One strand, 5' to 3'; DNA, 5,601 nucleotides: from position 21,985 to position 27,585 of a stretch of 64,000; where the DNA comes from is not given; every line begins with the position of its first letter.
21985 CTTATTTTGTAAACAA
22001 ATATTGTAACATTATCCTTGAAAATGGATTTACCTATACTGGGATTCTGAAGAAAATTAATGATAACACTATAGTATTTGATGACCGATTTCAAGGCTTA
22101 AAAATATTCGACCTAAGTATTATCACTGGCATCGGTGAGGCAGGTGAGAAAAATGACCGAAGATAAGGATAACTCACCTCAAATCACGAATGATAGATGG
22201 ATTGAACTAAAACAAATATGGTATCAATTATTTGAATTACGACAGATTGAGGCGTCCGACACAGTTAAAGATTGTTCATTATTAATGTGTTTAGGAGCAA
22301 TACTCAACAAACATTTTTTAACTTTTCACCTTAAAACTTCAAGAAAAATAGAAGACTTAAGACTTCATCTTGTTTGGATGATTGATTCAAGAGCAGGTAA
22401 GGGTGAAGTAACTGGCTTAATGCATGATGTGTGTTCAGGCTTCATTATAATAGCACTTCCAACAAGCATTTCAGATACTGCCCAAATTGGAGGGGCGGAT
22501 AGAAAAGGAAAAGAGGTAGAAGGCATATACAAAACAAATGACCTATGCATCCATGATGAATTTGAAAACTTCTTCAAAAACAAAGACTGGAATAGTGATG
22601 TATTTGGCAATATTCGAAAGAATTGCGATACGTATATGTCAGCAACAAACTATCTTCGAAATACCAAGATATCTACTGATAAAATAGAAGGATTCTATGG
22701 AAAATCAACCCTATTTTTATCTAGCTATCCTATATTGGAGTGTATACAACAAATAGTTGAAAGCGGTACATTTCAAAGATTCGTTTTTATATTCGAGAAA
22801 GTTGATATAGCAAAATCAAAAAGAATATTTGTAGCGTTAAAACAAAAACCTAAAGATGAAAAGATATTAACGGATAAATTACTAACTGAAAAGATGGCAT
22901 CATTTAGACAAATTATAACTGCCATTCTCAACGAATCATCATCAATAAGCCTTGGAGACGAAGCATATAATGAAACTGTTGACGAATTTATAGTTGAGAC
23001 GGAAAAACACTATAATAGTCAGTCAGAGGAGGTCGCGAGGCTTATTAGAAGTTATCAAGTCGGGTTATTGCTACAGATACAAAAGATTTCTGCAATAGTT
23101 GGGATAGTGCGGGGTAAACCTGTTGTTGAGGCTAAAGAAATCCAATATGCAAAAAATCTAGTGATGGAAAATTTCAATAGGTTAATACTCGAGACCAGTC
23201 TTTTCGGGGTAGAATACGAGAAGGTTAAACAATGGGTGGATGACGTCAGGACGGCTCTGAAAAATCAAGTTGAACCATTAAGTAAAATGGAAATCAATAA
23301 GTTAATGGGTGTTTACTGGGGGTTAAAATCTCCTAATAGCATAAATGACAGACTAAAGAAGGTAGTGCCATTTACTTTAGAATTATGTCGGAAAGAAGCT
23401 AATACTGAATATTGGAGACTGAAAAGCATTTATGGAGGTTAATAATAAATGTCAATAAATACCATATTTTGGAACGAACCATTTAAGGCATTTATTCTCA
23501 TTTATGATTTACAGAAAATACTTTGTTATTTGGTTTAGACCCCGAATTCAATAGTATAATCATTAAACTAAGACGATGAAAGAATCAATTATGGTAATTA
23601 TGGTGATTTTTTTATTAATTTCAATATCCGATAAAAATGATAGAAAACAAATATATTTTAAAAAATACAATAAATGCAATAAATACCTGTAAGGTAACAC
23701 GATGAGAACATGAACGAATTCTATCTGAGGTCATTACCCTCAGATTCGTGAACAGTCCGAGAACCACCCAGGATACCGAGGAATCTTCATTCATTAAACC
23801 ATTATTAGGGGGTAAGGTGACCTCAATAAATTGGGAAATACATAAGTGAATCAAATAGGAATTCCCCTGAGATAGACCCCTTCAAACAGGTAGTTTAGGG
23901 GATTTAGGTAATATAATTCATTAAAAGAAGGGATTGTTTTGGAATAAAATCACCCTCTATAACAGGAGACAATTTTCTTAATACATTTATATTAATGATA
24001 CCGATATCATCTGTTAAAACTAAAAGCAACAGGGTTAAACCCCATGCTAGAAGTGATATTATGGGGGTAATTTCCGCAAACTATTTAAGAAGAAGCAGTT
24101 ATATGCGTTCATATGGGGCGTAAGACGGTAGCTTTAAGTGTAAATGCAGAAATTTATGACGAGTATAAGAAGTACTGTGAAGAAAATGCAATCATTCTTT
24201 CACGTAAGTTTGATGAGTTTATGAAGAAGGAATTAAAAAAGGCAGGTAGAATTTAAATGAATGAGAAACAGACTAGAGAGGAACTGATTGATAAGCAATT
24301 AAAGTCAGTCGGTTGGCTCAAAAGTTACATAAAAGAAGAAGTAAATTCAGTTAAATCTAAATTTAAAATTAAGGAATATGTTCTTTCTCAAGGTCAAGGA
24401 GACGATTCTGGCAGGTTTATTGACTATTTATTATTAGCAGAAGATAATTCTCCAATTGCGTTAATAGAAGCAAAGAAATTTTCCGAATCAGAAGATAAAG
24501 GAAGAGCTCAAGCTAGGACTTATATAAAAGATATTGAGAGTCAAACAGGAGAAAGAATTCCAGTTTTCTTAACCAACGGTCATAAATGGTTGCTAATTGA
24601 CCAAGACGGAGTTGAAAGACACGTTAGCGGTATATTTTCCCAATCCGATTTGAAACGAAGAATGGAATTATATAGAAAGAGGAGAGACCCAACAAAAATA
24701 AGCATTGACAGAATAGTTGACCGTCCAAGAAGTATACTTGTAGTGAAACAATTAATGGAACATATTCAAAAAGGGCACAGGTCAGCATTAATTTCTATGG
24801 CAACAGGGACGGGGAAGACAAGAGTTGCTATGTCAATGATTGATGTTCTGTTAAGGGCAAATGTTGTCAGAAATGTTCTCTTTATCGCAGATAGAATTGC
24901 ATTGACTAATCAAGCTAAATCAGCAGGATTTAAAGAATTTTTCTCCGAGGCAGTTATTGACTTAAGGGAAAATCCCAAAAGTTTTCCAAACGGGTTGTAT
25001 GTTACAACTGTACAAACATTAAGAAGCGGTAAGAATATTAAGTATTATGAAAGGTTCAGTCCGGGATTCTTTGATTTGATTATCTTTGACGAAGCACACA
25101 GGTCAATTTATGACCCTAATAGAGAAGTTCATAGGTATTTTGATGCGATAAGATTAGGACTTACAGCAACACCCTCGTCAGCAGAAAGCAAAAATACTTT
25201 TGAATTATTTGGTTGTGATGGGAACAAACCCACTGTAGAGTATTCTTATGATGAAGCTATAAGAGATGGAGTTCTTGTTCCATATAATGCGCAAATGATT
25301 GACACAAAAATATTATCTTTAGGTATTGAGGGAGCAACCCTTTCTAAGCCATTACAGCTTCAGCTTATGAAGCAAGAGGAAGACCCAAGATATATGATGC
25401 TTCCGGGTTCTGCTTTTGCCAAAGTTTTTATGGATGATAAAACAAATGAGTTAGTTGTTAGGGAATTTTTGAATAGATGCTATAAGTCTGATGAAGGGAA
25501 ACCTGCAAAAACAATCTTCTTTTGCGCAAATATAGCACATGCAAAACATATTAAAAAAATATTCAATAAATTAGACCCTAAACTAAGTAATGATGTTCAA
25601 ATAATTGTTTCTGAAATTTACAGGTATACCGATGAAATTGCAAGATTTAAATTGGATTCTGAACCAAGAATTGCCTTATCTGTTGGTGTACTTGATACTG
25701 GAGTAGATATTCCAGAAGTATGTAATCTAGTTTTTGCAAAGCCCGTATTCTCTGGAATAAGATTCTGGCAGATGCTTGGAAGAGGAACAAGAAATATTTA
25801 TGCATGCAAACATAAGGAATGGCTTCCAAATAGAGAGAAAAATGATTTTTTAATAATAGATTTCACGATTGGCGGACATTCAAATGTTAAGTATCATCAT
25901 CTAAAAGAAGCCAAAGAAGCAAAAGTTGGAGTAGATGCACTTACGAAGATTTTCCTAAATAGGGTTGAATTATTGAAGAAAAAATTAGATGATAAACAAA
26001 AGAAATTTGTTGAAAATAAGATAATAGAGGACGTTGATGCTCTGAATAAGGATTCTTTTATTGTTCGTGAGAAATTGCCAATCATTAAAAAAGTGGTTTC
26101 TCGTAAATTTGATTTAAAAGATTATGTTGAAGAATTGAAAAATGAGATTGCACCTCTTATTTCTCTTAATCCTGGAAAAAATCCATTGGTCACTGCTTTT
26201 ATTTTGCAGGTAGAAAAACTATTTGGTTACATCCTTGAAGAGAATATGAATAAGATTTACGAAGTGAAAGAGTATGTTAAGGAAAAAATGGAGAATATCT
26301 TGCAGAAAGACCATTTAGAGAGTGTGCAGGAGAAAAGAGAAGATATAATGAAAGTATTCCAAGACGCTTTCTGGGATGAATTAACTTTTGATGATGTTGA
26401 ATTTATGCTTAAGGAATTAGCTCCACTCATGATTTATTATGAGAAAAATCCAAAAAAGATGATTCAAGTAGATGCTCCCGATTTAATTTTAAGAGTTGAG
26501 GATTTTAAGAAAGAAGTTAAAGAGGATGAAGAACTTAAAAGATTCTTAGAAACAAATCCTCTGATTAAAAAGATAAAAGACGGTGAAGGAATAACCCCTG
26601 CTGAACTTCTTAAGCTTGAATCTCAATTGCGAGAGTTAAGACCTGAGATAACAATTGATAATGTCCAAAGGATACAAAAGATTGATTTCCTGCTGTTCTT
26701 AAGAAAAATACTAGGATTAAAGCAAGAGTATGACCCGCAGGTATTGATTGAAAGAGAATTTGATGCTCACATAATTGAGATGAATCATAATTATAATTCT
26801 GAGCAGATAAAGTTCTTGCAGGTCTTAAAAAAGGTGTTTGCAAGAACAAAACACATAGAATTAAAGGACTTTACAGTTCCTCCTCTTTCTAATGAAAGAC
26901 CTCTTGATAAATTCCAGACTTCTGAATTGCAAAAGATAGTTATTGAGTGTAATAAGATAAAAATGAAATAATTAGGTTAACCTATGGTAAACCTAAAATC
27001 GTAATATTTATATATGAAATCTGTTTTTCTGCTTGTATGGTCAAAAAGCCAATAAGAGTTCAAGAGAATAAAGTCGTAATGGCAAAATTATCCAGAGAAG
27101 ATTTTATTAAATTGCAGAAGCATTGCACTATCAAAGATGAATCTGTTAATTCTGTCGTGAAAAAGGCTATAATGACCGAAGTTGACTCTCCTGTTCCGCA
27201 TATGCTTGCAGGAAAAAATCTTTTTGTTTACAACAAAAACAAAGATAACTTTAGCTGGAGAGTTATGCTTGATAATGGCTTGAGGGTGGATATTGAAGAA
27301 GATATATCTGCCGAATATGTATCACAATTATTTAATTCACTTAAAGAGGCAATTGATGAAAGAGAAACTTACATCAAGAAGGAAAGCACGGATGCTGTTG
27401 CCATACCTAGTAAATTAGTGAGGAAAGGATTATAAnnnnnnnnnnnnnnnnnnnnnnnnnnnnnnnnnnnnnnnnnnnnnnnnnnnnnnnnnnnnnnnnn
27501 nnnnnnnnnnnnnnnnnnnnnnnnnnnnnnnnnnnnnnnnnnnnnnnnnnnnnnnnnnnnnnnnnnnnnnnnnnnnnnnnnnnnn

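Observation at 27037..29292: FokI-type cleavage-domain protein plus RHH protein embedded in a type I R-M operon (hsdR | RHH-X618-hsdS-hsdM)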

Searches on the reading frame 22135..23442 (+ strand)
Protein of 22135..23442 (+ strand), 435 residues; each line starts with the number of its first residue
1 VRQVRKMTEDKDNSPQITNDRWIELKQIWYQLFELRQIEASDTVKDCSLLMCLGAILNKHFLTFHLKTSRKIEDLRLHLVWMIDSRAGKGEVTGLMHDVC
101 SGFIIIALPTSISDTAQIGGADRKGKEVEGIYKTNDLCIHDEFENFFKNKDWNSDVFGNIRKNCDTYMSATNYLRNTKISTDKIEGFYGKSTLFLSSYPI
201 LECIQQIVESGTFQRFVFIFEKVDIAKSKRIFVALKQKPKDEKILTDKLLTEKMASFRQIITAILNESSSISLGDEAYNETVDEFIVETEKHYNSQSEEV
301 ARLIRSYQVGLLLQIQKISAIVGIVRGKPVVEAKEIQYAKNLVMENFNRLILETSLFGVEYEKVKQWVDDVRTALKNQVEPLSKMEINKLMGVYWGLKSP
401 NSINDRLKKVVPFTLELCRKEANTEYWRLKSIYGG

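Call 3: search_protein_families(library=pfam, proteins=[window:22135-23442:+], max_evalue=1)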
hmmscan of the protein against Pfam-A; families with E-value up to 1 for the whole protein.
window:22135-23442:+ (435 aa): 0 families

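Call 4: search_protein_families(library=padloc, proteins=[window:22135-23442:+], max_evalue=1)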
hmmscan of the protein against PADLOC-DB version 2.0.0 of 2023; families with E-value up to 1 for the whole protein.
window:22135-23442:+ (435 aa): 0 families

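Call 90: search_protein_families(library=phrogs, proteins=[window:22135-23442:+], max_evalue=0.1)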
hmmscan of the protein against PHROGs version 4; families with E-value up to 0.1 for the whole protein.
window:22135-23442:+ (435 aa): 1 family
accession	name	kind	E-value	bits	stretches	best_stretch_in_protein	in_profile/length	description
phrog_3022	-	DNA, RNA and nucleotide metabolism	0.0014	18.1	1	279-389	612-724/788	DNA primase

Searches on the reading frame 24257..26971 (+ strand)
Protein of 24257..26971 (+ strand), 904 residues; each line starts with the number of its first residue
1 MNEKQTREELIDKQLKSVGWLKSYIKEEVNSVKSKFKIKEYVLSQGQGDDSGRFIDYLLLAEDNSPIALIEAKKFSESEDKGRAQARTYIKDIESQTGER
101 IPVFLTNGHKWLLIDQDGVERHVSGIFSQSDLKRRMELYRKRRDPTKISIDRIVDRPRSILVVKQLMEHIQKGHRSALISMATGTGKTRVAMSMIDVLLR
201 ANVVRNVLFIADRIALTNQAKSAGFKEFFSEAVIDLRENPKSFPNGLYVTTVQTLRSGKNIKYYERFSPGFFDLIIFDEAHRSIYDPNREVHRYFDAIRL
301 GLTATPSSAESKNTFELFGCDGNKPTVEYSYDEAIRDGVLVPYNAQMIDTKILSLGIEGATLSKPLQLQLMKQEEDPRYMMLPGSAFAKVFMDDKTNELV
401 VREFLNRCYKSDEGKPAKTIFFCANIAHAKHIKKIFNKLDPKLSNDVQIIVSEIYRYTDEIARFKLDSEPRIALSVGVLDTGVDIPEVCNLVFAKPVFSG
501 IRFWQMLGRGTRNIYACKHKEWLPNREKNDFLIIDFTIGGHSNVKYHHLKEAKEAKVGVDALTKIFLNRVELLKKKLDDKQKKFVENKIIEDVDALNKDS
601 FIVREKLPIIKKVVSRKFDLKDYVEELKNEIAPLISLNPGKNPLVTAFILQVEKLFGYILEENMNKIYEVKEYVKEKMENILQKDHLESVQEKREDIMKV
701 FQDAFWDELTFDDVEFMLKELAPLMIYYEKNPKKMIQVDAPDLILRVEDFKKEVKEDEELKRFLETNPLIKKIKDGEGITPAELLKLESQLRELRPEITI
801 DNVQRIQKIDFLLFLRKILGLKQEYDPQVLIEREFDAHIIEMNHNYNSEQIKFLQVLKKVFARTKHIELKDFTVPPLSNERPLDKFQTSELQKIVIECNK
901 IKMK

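Call 3: search_protein_families(library=pfam, proteins=[window:24257-26971:+], max_evalue=1)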
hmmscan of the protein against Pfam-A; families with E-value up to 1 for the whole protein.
window:24257-26971:+ (904 aa): 10 families
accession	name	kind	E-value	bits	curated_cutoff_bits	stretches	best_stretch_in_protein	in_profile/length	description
PF04851.21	ResIII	-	2.9e-33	115.6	22.5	1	156-307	5-163/164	Type III restriction enzyme, res subunit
PF18766.7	SWI2_SNF2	-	1.9e-18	67.4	26.7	1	162-347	5-194/221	SWI2/SNF2 ATPase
PF08463.15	EcoEI_R_C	-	1.5e-09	38.6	24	1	758-900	9-160/163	EcoEI R protein C-terminal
PF00270.35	DEAD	-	1.4e-07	31.8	26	1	165-309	6-162/167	DEAD/DEAH box helicase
PF00271.37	Helicase_C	-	0.00011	22.8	23.5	1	408-512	9-108/110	Helicase conserved C-terminal domain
PF04313.20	HSDR_N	-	0.00026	21.4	25.1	1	2-115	3-191/198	Type I restriction enzyme R protein N terminus (HSDR_N)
PF13401.12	AAA_22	-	0.0064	17.3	27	0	175-284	6-96/130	AAA domain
PF09848.15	SLFN-g3_helicase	-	0.023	14.4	24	1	178-285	5-93/354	Schlafen group 3, DNA/RNA helicase domain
PF09861.14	Lar_N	-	0.16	11.6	23.3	1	650-704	10-64/204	Lactate racemase N-terminal domain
PF25826.1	DUF7952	-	0.62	10.7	33.4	1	124-208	40-124/131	Domain of unknown function (DUF7952)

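Call 4: search_protein_families(library=padloc, proteins=[window:24257-26971:+], max_evalue=1)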
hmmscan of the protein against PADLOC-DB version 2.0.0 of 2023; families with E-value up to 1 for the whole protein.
window:24257-26971:+ (904 aa): 13 families
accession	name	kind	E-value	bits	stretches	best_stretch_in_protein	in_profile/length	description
PDLC03047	REase_I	-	1.2e-95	319.3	1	2-867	198-1063/1107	Type I restriction enzyme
PDLC03049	REase_I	-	8.2e-43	144.4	1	3-523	11-533/807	Type I restriction enzyme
PDLC03042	REase_I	-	6.2e-29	98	1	163-513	453-830/1170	Type I restriction enzyme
PDLC02707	PbeA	-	1.4e-19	68.1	1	169-490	263-594/672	PbeA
PDLC03658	mREase_IV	-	2.6e-18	63.2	2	170-344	238-406/953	Type IV methyl-directed restriction enzyme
PDLC03659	mREase_IV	-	1.7e-14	50.7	1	169-513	235-553/945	Type IV methyl-directed restriction enzyme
PDLC02704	PbeA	-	1.1e-13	48.6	1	171-488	267-606/682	PbeA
PDLC02703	PbeA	-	6.4e-07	26.4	1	175-220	262-307/626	PbeA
PDLC03045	REase_I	-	7.6e-06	22.1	1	157-228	266-337/995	Type I restriction enzyme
PDLC01439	typeIV_DinG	-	0.00021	18.1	2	398-487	390-471/575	CAS-IV-A; associated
PDLC04706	PDC-M54B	-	0.0025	14.5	1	3-82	43-110/475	-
PDLC01730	typeIV_DinG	-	0.0026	14.1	1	151-220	117-184/802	Csf4_1_IVA1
PDLC03960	SngC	-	0.0051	13.6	1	167-218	33-86/720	-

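Call 5: search_protein_families(library=ncbifam, proteins=[window:24257-26971:+], max_evalue=1)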
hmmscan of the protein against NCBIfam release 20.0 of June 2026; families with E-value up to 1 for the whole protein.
window:24257-26971:+ (904 aa): 9 families
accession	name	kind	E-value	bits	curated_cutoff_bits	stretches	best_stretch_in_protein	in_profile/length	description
NF046051.1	restrict_EcoAI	equivalog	2.5e-72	244.4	550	1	1-522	1-522/768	EcoAI/FtnUII family type I restriction enzme subunit R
NF008521.0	PRK11448.1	equivalog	1.8e-59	201.8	729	2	164-703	423-966/1123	type I restriction-modification system endonuclease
TIGR00348.1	hsdR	subfamily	5.1e-16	58.3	284.55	1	169-344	262-448/674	HsdR family type I site-specific deoxyribonuclease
TIGR04095.1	dnd_restrict_1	equivalog_domain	1e-09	37.9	600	1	177-489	27-359/451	DNA phosphorothioation system restriction enzyme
NF053632.1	heli_RadD_YejH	equivalog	1.4e-09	36.9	720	1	162-537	10-355/573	DNA repair helicase RadD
NF010337.0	PRK13766.1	equivalog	2.4e-08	32.6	610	2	170-312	28-179/781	Hef nuclease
NF004066.1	PRK05580.1-3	equivalog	0.0027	16.1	813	1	162-233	260-327/788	primosomal protein N'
NF004067.0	PRK05580.1-4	equivalog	0.0078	14.6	763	1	168-234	218-279/737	primosomal protein N'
NF004070.0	PRK05580.2-2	equivalog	0.064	11.4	921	1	162-221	204-262/729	primosomal protein N'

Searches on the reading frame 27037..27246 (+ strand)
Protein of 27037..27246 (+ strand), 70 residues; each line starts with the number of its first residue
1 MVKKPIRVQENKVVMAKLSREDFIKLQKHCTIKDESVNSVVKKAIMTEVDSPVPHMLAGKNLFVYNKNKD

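Call 93: search_solved_structures(query=A6, max_evalue=10, show_alignments=2)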
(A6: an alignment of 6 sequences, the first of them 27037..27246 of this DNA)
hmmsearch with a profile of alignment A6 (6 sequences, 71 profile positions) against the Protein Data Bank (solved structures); distinct sequences matched with E-value up to 10: 5.
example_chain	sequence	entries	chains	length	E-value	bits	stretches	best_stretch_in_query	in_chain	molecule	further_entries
1x5b_A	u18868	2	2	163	0.081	16.2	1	20-57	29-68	signal transducing adaptor molecule 2 | Signal transducing adapter molecule 2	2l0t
2c1i_A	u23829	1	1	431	0.32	14.3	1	34-56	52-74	PEPTIDOGLYCAN GLCNAC DEACETYLASE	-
2c1g_A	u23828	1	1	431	0.32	14.3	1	34-56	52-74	PEPTIDOGLYCAN GLCNAC DEACETYLASE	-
8v2q_A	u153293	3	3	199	0.43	13.9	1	18-48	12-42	Charged multivesicular body protein 1b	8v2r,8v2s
6pk1_A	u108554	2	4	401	1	12.7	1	5-39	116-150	Serine--glyoxylate aminotransferase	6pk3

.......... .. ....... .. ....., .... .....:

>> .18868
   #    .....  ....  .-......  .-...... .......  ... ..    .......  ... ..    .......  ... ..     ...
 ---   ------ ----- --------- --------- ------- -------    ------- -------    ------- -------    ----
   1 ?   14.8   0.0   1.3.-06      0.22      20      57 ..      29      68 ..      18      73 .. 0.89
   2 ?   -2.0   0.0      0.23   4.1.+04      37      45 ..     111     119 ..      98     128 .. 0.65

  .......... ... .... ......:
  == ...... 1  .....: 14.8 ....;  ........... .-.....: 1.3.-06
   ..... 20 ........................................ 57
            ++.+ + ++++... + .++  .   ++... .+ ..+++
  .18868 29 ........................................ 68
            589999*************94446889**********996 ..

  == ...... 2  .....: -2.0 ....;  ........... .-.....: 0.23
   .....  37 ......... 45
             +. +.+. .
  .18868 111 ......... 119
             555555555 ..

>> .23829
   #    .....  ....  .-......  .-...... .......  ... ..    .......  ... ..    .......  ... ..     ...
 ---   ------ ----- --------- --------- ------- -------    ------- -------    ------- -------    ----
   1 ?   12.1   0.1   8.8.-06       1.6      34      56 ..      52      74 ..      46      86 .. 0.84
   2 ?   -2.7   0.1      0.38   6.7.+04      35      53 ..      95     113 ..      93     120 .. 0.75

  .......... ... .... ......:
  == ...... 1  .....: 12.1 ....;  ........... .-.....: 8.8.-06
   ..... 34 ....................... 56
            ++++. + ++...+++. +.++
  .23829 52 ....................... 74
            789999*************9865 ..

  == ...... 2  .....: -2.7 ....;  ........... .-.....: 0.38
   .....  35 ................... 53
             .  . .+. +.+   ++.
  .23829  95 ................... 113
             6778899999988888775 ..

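Call 94: search_protein_families(library=pfam, alignment_id=A6, max_evalue=10)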
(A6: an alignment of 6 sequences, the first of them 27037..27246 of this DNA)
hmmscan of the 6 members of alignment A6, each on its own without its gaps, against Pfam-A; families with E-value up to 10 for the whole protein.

A. member 1, window:27037-27246:+ (70 aa): 2 families
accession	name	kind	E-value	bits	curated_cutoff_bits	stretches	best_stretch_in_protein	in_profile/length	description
PF16777.11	RHH_7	-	0.0054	17.5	27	1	12-47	32-67/74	Transcriptional regulator, RHH-like, CopG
PF17351.7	DUF5380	-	0.12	12.7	29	1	26-56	9-39/85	Family of unknown function (DUF5380)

B. families by the number of members that match (of 6 scanned): 8 families
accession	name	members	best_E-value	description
PF19807.5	DUF6290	1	8.5e-05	Family of unknown function (DUF6290)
PF16777.11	RHH_7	1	0.0054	Transcriptional regulator, RHH-like, CopG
PF20648.2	DUF6809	1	0.021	Family of unknown function (DUF6809)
PF09235.17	SAM_Ste50p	1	0.066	Ste50p, sterile alpha motif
PF10015.14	ThermoDBP-RP_arch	1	0.083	ThermoDBP-related, archaea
PF18114.7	Suv3_N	1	0.11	Suv3 helical N-terminal domain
PF17351.7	DUF5380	1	0.12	Family of unknown function (DUF5380)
PF14601.11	TFX_C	1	0.15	DNA_binding protein, TFX, C-term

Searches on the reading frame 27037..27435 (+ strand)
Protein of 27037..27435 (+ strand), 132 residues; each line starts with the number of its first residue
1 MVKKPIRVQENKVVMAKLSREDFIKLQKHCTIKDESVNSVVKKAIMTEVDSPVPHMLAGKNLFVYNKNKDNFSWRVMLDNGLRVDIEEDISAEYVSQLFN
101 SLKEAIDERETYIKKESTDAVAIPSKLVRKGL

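Call 3: search_protein_families(library=pfam, proteins=[window:27037-27435:+], max_evalue=1)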
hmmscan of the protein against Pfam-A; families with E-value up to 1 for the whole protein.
window:27037-27435:+ (132 aa): 4 families
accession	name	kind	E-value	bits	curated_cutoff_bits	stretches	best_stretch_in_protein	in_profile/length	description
PF16777.11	RHH_7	-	0.015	16.1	27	1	12-46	32-66/74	Transcriptional regulator, RHH-like, CopG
PF21513.2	SidD_C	-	0.035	14.3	27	1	12-102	49-139/161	SidD, C-terminal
PF14513.12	DAG_kinase_N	-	0.067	13.9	23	0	17-118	4-91/151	Diacylglycerol kinase N-terminus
PF03799.20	FtsQ_DivIB_C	-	0.14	13.5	21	1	69-107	64-112/114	Cell division protein FtsQ/DivIB, C-terminal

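Call 4: search_protein_families(library=padloc, proteins=[window:27037-27435:+], max_evalue=1)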
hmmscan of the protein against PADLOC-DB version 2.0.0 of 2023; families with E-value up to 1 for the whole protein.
window:27037-27435:+ (132 aa): 0 families

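Call 5: search_protein_families(library=ncbifam, proteins=[window:27037-27435:+], max_evalue=1)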
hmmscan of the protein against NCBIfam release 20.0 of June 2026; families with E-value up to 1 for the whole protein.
window:27037-27435:+ (132 aa): 0 families

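Call 90: search_protein_families(library=phrogs, proteins=[window:27037-27432:+], max_evalue=0.1)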
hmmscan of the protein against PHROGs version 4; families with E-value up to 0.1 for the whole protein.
window:27037-27432:+ (132 aa): 1 family
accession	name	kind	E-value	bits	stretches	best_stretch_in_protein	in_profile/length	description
phrog_12497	-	unknown function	0.03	15.4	1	10-75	20-89/168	-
